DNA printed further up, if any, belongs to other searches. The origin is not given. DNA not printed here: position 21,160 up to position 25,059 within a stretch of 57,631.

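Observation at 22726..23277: Complete histidine-phosphatase (PGAM-like) domain inserted in-frame inside isoleucyl-tRNA synthetase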

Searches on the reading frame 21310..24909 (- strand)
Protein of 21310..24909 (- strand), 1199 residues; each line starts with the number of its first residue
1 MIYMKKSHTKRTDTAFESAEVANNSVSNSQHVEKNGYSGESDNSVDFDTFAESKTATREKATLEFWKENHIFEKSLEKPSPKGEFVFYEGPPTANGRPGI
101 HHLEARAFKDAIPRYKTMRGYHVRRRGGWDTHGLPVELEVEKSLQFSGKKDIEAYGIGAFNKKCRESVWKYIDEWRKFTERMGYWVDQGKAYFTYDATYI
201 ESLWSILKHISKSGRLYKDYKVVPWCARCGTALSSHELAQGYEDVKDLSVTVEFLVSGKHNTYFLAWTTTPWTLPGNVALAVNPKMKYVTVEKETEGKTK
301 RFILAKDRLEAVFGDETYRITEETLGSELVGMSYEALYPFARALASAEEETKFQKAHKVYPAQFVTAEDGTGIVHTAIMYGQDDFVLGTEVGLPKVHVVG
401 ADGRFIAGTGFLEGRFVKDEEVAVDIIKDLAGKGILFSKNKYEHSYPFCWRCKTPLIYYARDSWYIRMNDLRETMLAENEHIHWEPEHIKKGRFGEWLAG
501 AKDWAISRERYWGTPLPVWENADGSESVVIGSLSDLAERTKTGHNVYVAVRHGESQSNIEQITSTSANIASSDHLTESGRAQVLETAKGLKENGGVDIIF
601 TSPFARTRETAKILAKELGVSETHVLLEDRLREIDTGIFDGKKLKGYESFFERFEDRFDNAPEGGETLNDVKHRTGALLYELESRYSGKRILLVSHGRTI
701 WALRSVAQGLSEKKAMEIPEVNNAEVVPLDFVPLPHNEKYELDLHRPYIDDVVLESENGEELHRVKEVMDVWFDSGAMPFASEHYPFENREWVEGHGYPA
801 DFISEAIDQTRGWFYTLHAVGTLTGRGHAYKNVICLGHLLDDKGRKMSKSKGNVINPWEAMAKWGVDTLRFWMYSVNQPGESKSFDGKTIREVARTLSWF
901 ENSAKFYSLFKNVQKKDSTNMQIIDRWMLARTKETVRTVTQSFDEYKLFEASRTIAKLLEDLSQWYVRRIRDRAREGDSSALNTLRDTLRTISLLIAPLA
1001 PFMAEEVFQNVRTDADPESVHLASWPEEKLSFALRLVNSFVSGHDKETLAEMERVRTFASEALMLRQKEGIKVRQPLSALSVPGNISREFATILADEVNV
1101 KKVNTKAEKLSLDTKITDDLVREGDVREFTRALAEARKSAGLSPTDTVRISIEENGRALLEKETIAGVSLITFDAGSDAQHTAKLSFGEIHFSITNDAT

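Call 3: search_protein_families(library=pfam, proteins=[window:21310-24909:-], max_evalue=0.01)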
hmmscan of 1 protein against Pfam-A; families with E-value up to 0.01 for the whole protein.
window:21310-24909:- (1199 aa): 6 families
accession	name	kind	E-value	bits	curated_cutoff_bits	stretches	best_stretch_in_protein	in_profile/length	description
PF00133.28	tRNA-synt_1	-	2.6e-114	382.7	22.7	2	62-545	2-272/414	tRNA synthetases class I (I, L, M and V)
PF00300.27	His_Phos_1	-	3.1e-33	115.5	21.7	1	549-731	3-181/194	Histidine phosphatase superfamily (branch 1)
PF08264.19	Anticodon_1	-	7.1e-27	94.5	25.1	1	925-1079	1-146/148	Anticodon-binding domain of tRNA ligase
PF09334.17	tRNA-synt_1g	-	2.7e-15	56.5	20.1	2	812-885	293-366/391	tRNA synthetases class I (M)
PF19302.4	DUF5915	-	3.5e-08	33.7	27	1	1111-1156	103-148/195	Domain of unknown function (DUF5915)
PF01921.24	tRNA-synt_1f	-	0.00023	20.7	27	1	839-905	275-340/360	tRNA synthetases class I (K)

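Call 4: search_protein_families(library=ncbifam, proteins=[window:21310-24909:-], max_evalue=0.01)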
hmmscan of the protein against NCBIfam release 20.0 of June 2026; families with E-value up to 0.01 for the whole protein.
window:21310-24909:- (1199 aa): 33 families (the best 25 are shown)
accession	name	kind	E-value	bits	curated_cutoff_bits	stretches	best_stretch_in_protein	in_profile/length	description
TIGR00392.1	ileS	equivalog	2.7e-255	849.6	621.4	2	53-552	6-512/861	isoleucine--tRNA ligase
NF000258.1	MupB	exception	3.4e-217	723.7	1900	2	56-538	6-475/1033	mupirocin-resistant isoleucine--tRNA ligase MupB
NF000257.1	MupA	exception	8e-208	692.6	1900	2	62-538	12-471/1024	mupirocin-resistant isoleucine--tRNA ligase MupA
NF009687.0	PRK13208.1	equivalog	5.1e-114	382.1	738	3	756-1112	443-795/801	valine--tRNA ligase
TIGR00422.1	valS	equivalog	3.9e-109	365.9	612.1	3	758-1113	440-794/863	valine--tRNA ligase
NF040702.1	ileS_w_GNAT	exception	3.9e-91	306.2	1999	3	53-306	17-280/1100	isoleucine--tRNA ligase, N-acetyltransferase domain-containing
NF004349.1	PRK05729.1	equivalog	5.7e-90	302.7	704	3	756-1082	428-741/860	valine--tRNA ligase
NF000540.1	alt_ValS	exception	2e-58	198.1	900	3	766-1058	496-786/827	valine--tRNA ligase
NF011492.0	PRK14900.1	equivalog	1e-56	192.5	1783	3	759-1029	447-729/1044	valine--tRNA ligase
NF008957.0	PRK12300.1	subfamily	1.8e-52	178.5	677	3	840-1035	620-800/946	leucine--tRNA ligase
TIGR00395.1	leuS_arch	equivalog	6.9e-47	160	648.5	3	831-1029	606-791/938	leucine--tRNA ligase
TIGR00396.1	leuS_bact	equivalog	1.5e-24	86.2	548.4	3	845-1026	604-771/843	leucine--tRNA ligase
NF005567.0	PRK07238.1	equivalog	2.6e-23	83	326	1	542-704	175-334/378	bifunctional RNase H/acid phosphatase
TIGR00398.1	metG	equivalog_domain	5e-23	81.6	336.35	2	830-1019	312-509/530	methionine--tRNA ligase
NF038349.1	dPGM_arch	equivalog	4.9e-21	75.5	225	1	548-726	2-166/194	2,3-diphosphoglycerate-dependent phosphoglycerate mutase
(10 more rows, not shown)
